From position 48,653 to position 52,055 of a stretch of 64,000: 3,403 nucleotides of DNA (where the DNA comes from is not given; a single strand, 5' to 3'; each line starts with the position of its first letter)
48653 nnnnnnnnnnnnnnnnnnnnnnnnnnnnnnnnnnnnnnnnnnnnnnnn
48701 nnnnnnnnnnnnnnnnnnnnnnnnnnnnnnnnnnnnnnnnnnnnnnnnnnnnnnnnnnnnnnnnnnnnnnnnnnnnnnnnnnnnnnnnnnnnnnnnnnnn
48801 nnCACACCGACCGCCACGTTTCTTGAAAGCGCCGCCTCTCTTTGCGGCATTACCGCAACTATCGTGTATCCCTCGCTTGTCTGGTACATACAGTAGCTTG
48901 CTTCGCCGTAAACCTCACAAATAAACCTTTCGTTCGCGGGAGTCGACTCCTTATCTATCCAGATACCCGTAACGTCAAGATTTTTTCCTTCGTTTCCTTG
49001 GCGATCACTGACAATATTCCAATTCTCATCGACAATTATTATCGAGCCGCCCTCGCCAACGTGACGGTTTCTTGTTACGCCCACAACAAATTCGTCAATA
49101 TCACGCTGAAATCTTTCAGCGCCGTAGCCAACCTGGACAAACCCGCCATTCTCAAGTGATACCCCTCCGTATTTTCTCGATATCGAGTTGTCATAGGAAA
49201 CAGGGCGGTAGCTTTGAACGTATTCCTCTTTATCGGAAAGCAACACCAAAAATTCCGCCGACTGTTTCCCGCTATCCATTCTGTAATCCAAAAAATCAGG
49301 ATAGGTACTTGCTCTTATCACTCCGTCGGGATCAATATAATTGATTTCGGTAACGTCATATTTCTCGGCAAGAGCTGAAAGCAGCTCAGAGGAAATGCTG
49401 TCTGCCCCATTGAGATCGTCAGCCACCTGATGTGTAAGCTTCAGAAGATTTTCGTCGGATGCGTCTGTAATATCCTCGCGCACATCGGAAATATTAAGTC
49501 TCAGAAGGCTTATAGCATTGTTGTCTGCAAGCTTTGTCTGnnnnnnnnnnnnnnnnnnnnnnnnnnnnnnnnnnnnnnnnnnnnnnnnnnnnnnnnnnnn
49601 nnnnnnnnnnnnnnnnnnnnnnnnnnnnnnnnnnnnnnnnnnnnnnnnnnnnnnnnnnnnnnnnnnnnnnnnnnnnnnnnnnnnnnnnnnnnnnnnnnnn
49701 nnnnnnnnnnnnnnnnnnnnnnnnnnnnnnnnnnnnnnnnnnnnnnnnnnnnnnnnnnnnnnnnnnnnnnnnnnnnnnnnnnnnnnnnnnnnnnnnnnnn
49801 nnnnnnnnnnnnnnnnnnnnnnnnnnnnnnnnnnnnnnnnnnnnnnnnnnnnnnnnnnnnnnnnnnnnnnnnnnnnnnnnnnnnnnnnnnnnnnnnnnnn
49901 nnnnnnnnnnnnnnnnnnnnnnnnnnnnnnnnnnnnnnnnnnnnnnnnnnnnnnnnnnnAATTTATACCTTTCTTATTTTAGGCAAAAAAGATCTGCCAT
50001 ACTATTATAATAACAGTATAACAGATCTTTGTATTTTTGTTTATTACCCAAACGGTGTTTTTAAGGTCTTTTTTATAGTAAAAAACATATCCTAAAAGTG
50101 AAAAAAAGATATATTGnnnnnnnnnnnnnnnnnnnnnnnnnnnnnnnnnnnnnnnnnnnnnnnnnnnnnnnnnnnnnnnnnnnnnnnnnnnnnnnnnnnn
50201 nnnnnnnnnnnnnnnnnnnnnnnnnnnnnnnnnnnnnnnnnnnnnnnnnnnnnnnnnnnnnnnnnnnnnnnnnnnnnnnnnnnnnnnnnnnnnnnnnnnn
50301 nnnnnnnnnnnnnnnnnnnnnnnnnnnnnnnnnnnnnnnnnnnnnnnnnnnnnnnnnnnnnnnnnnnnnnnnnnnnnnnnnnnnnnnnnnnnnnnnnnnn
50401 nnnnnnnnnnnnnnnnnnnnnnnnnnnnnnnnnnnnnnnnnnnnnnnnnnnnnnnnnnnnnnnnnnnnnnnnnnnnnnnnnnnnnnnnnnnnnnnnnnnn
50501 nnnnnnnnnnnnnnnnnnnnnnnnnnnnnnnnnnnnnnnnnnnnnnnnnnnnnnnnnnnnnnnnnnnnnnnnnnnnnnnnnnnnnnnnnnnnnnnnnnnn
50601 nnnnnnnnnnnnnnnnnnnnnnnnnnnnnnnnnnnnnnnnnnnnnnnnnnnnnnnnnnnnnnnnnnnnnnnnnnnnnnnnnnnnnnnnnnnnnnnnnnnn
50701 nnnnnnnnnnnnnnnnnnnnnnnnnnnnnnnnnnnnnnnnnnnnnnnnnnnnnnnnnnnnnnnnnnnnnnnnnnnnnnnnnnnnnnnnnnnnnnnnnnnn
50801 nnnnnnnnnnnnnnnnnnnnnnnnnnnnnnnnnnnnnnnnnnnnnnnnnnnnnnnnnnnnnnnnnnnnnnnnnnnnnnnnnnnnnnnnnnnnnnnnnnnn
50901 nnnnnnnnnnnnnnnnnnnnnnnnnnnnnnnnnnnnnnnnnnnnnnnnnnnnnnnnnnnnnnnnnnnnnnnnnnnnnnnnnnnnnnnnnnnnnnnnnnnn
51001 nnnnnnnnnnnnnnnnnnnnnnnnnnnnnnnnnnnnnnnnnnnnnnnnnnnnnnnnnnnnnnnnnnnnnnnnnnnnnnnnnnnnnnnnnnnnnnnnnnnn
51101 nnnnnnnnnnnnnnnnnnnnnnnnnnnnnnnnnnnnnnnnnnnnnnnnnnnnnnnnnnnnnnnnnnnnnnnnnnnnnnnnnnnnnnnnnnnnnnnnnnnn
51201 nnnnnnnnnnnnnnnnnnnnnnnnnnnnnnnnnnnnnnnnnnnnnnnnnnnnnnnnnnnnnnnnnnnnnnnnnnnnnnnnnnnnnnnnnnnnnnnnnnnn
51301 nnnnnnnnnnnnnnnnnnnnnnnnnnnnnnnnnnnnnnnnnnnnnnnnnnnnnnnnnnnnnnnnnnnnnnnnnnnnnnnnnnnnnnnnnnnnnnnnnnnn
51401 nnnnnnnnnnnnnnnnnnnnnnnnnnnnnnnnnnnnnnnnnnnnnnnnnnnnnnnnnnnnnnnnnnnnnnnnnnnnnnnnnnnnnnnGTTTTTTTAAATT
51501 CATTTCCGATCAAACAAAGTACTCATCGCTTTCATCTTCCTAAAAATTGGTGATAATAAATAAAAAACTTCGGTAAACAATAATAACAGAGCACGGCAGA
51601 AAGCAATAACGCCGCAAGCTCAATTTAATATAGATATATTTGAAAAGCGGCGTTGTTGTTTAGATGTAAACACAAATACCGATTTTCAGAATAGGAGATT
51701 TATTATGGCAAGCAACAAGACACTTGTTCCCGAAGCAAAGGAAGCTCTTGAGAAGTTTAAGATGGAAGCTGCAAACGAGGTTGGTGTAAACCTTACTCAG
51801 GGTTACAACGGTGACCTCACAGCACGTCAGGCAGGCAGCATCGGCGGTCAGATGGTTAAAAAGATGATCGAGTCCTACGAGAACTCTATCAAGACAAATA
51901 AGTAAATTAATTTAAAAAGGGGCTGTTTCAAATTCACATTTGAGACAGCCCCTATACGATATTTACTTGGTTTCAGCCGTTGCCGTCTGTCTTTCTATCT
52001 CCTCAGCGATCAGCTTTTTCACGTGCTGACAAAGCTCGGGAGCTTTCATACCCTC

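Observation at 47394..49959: Partner-switching module (STAS, sensor PP2C, RsbW-like kinase) with no sigma factor gene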

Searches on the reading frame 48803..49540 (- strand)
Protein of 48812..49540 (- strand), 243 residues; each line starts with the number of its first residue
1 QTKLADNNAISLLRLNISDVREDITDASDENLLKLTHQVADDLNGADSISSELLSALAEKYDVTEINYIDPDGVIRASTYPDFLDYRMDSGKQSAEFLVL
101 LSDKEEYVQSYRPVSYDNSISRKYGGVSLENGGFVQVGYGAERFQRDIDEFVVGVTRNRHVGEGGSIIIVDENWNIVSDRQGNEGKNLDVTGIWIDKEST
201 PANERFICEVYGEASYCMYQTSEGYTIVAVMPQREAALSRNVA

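Call 34: find_homologous_proteins(query=window:48812-49540:-, max_evalue=0.00001)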
Query seq(243 aa) (243 aa): 67 proteins with E <= 0.00001 among 582 candidates.
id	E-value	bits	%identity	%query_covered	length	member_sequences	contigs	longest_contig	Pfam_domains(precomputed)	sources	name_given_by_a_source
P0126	1.8e-120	419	79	100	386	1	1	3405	-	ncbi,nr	ncbi:MAG: hypothetical protein IJD82_07875, partial [Clostridia bacterium]|nr:hypothetical protein [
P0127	2.4e-109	382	72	100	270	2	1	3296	-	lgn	-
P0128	3.2e-108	379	70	100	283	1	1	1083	-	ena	-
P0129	2.6e-106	372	71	100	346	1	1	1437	-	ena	-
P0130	8.1e-104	364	66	100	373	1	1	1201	-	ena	-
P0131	5.6e-103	362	70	100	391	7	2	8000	-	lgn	-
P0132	3.5e-101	356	69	100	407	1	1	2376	-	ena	-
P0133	3.8e-99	349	69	100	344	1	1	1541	-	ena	-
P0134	1.2e-96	341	65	100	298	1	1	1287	-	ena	-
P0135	6.5e-94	332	63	100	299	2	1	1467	-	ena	-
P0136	7.2e-93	328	63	100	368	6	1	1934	-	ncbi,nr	ncbi:MAG: cache and HAMP domain-containing protein, partial [Peptococcaceae bacterium]|nr:cache and 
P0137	2.8e-90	320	63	100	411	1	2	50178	-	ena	-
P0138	2.7e-89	317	71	86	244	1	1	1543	-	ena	-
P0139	1.8e-87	311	65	88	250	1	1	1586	-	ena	-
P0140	1.4e-86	308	61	100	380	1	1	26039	-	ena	-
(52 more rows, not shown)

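Call 43: predict_structure(alignment_id=A1)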
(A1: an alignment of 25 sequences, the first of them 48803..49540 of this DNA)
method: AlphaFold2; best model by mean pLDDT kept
length: 246 residues; sequences in the alignment: 25
mean_pLDDT: 87.8   pTM: 0.78
mean pLDDT of the five models: 87.8, 86.9, 86.2, 85.8, 82.9
residues with pLDDT >= 90: 147; 70-90: 82; 50-70: 9; < 50: 8
segments of 3 or more residues with pLDDT < 50: 240-246
pLDDT, mean of each block of 10 residues (from residue 1): 74 90 89 95 96 96 95 96 93 91 93 83 94 92 76 73 87 90 93 90 92 94 91 72 40
secondary structure, 60 per line:
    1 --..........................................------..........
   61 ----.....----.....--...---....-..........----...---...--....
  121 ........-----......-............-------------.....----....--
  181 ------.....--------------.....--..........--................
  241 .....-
elements in order: H3-44 H51-60 E65-69 E74-78 H92-101 E106-108 E112-114 E117-128 E134-139 H141-152 E166-170 E175-178 H188-191 E206-210 E213-222 E225-232 H233-245

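Call 47: fold_search(model_id=the predicted structure, library=pdb)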
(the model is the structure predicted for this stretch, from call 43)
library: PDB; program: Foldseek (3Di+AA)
matches with E <= 10: 1109; with E <= 0.001: 98
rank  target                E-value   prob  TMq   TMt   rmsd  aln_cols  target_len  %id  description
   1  6mni_A                2.7e-11  1.00  0.43  0.41   8.5       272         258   13  Structure of the tandem CACHE domain of PscC (released 2019-10-16)
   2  6iot_B                6.8e-10  1.00  0.43  0.44   8.5       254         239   12  The ligand binding domain of Mlp24 with arginine (released 2019-03-20)
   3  6iop_A                9.2e-10  1.00  0.37  0.38  10.9       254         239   12  The ligand binding domain of Mlp24 (released 2019-03-20)
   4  4xmr_A                2.0e-09  1.00  0.47  0.47   8.2       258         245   10  Crystal structure of the sensory domain of the Campylobacter jejuni chemoreceptor Tlp3 (CcmL) with isoleucine bound. (released 2015-11-04)
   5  6mni_B                2.4e-09  1.00  0.39  0.39   8.8       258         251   12  Structure of the tandem CACHE domain of PscC (released 2019-10-16)
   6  9a65_B                2.7e-09  1.00  0.43  0.20   8.7       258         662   15  Integrative model of YVAQ-MCPB by crosslinking MS and deep learning (released 2024-09-18)
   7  6w3o_A                3.7e-09  1.00  0.47  0.47   8.5       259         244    8  Crystal structure of ligand-binding domain of Campylobacter jejuni chemoreceptor Tlp3 in complex with 4-methylisoleuci (released 2020-05-20)
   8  6iop_B                3.7e-09  1.00  0.44  0.45   8.4       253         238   11  The ligand binding domain of Mlp24 (released 2019-03-20)
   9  5ere                  4.6e-09  1.00  0.39  0.21   8.8       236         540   14  Extracellular ligand binding receptor from Desulfohalobium retbaense DSM5692 (released 2016-08-10)
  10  6w3r_A                4.9e-09  1.00  0.46  0.46   8.6       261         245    8  Crystal structure of ligand-binding domain of Campylobacter jejuni chemoreceptor Tlp3 in complex with 3-methylisoleuci (released 2020-05-20)
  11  6w3p_A                6.3e-09  1.00  0.46  0.47   8.5       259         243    8  Crystal structure of ligand-binding domain of Campylobacter jejuni chemoreceptor Tlp3 in complex with beta-methylnorle (released 2020-05-20)
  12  6ior_A                7.5e-09  1.00  0.37  0.37  11.4       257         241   12  The ligand binding domain of Mlp24 with asparagine (released 2019-03-20)
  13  5ltx_B                7.9e-09  1.00  0.43  0.44   8.9       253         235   15  LIGAND BINDING DOMAIN OF PSEUDOMONAS AERUGINOSA PAO1 AMINO ACID CHEMORECEPTOR PCTA IN COMPLEX WITH L-MET (released 2017-09-20)
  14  6ios                  8.4e-09  1.00  0.44  0.45   9.0       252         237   11  The ligand binding domain of Mlp24 with proline (released 2019-03-06)
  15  6w3x_A                9.5e-09  1.00  0.46  0.46   8.4       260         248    9  Crystal structure of ligand-binding domain of Campylobacter jejuni chemoreceptor Tlp3 in complex with L-valine (released 2020-05-20)
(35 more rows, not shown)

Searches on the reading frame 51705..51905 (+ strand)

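Call 3: search_protein_families(library=pfam, proteins=[window:51705-51905:+], max_evalue=0.01)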
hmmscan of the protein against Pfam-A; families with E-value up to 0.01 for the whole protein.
window:51705-51905:+ (66 aa): 1 family
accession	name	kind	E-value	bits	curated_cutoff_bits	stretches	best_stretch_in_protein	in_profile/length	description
PF00269.25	SASP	-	3.2e-31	107.5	22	1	4-61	1-58/59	Small, acid-soluble spore proteins, alpha/beta type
